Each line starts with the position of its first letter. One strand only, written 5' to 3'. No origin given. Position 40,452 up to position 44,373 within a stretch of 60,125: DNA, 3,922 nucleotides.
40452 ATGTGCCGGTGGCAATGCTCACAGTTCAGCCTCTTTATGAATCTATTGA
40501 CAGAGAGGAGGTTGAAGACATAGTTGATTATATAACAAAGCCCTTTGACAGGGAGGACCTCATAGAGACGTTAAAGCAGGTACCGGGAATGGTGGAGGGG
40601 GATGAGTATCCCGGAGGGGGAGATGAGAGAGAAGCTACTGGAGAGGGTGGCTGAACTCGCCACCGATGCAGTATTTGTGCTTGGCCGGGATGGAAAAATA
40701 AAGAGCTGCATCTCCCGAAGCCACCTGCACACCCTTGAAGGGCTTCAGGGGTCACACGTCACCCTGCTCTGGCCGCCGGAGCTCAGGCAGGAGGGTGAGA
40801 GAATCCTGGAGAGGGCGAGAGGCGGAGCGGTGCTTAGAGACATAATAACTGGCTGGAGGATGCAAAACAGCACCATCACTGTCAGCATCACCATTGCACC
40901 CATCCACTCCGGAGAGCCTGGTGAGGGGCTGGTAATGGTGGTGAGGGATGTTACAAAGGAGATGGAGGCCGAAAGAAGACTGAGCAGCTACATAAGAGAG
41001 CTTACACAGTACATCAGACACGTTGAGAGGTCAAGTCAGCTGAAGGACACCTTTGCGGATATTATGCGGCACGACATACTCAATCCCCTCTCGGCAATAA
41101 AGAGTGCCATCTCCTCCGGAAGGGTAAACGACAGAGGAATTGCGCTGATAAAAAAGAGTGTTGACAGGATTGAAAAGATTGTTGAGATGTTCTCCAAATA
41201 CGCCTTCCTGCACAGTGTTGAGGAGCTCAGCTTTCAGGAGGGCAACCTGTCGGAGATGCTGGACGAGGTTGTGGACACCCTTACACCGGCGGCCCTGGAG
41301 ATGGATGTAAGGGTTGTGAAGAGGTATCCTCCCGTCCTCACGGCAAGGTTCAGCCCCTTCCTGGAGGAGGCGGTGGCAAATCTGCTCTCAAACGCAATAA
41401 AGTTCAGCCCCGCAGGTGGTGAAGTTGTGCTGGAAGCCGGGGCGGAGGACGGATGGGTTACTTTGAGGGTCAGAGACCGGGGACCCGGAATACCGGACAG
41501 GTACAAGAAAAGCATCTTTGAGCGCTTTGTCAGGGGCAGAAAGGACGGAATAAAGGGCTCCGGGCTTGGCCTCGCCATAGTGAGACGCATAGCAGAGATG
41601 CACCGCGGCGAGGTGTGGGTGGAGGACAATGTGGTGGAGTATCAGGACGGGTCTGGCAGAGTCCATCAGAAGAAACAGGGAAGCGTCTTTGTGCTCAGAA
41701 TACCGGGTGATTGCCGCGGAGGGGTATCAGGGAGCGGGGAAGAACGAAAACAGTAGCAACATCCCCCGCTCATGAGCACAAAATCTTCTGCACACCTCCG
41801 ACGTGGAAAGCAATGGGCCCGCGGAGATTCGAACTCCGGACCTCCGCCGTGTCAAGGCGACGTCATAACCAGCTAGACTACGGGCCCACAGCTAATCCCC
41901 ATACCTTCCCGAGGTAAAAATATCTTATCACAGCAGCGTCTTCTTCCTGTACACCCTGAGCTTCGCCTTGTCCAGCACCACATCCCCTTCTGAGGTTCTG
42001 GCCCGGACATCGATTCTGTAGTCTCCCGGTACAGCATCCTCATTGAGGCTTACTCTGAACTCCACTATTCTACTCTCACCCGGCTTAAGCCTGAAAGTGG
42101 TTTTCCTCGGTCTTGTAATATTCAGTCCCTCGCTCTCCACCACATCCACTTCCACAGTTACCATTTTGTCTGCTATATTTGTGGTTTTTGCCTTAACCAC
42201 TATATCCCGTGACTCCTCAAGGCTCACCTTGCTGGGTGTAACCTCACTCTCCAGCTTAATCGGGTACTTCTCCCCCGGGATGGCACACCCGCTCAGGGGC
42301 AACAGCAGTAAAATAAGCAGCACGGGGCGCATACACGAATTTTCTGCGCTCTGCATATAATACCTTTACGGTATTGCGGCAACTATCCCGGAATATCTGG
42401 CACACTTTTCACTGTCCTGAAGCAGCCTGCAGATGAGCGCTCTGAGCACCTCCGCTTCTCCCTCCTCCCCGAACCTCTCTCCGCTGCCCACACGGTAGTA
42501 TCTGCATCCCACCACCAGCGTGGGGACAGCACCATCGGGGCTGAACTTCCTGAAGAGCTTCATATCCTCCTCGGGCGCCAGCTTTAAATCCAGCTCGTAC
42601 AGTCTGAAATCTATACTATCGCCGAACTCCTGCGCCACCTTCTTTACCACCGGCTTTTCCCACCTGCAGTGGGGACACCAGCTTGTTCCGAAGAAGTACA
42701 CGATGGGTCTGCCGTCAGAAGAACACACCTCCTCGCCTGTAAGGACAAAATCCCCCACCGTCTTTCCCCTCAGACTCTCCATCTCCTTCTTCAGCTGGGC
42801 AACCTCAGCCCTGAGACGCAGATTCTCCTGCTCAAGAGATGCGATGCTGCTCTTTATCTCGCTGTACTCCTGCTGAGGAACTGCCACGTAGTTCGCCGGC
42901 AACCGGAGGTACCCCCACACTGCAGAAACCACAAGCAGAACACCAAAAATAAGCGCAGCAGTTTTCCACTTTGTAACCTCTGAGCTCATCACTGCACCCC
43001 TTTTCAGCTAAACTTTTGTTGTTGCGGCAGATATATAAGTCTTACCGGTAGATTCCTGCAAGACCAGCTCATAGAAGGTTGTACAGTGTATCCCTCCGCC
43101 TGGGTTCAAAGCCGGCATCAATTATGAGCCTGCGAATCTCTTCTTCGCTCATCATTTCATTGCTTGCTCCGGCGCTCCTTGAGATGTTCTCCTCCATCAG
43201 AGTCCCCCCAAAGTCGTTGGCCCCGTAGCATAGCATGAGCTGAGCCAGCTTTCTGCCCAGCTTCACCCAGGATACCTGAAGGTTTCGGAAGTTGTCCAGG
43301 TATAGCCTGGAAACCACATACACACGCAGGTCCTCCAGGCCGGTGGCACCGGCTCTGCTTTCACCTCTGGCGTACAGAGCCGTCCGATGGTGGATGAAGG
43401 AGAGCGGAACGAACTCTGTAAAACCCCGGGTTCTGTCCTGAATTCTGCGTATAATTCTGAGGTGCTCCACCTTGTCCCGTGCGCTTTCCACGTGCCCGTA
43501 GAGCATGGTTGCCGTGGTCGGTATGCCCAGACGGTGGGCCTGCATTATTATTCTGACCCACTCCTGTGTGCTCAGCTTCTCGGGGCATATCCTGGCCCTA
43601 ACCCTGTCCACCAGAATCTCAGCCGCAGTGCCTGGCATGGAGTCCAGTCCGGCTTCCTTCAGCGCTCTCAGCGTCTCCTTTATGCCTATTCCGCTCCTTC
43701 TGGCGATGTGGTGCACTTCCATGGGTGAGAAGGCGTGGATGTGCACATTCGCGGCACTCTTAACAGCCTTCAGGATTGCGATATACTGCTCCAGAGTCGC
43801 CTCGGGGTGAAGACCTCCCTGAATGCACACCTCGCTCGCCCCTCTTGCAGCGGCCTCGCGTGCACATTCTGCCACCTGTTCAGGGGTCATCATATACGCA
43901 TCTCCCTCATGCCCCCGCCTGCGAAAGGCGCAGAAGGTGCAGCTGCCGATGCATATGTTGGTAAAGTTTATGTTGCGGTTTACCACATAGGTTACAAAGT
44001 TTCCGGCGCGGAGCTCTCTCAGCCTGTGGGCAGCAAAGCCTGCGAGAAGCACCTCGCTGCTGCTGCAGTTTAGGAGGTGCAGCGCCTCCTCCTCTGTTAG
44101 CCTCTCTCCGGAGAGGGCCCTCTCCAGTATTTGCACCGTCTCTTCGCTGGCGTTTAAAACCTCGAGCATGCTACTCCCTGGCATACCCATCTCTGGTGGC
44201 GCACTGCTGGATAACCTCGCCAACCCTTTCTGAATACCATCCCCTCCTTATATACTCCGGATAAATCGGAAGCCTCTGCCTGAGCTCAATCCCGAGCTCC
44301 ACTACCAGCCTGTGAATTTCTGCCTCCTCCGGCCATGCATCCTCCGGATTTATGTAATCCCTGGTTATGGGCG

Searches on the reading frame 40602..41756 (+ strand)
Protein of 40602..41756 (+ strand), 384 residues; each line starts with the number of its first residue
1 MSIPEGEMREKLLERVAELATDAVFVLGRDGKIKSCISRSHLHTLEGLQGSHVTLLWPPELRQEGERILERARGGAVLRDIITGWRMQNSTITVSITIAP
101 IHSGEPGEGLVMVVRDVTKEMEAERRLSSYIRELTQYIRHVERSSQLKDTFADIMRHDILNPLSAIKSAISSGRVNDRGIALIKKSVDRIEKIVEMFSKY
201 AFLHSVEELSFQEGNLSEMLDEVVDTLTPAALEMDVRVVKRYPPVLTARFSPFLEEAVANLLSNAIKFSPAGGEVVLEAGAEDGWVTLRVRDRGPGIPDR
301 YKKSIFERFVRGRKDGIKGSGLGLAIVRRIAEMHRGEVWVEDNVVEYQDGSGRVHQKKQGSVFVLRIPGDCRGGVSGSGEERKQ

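Call 19: search_protein_families(library=pfam, proteins=[window:40602-41756:+], max_evalue=0.001)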
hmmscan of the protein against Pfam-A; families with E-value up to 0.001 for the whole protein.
window:40602-41756:+ (384 aa): 4 families
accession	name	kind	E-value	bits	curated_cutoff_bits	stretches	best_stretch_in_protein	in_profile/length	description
PF02518.31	HATPase_c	-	1.1e-26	93.9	26.4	1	253-368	5-108/111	Histidine kinase-, DNA gyrase B-, and HSP90-like ATPase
PF13581.12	HATPase_c_2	-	7.3e-09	36.2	27.4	1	254-332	36-110/127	Histidine kinase-like ATPase domain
PF00512.31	HisKA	-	2.2e-05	24.9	26.9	1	148-197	2-57/66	His Kinase A (phospho-acceptor) domain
PF00482.28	T2SSF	-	0.00081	19.8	25.2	0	58-128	28-95/125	Type II secretion system (T2SS), protein F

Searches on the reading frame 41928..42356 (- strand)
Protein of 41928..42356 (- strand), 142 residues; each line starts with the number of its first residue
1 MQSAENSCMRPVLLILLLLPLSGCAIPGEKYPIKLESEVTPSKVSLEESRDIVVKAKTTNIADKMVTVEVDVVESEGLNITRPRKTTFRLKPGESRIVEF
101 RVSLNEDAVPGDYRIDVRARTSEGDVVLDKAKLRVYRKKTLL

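Call 19: search_protein_families(library=pfam, proteins=[window:41928-42356:-], max_evalue=0.001)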
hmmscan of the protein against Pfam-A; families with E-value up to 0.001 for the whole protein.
window:41928-42356:- (142 aa): 2 families
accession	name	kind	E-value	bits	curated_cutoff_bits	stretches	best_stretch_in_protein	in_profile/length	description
PF10633.15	NPCBM_assoc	-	3.5e-05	24.3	24.4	1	85-120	42-76/78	NPCBM-associated, NEW3 domain of alpha-galactosidase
PF11614.14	FixG_C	-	0.00037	21.1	25.6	1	58-122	39-104/119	IG-like fold at C-terminal of FixG, putative oxidoreductase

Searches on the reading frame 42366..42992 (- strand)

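Call 19: search_protein_families(library=pfam, proteins=[window:42366-42992:-], max_evalue=0.001)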
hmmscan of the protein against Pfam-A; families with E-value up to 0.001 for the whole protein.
window:42366-42992:- (208 aa): 3 families
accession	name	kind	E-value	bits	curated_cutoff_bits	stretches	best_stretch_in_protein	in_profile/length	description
PF00085.26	Thioredoxin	-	1.7e-05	25.2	23.5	1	88-139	13-61/103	Thioredoxin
PF04977.20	DivIC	-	5e-05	23.5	28.9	1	29-75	5-51/80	Septum formation initiator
PF02183.23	HALZ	-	0.00074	20.1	28.1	0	41-71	12-42/43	Homeobox associated leucine zipper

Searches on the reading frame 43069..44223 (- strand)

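Call 19: search_protein_families(library=pfam, proteins=[window:43069-44223:-], max_evalue=0.001)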
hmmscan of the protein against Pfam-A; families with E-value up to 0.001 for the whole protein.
window:43069-44223:- (384 aa): 2 families
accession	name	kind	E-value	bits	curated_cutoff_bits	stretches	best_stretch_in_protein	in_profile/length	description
PF19288.4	CofH_C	-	9.6e-27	93.7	27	1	266-382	2-117/125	CofH/MqnC C-terminal region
PF04055.27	Radical_SAM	-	2e-20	74.1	29.5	1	85-256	1-164/166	Radical SAM superfamily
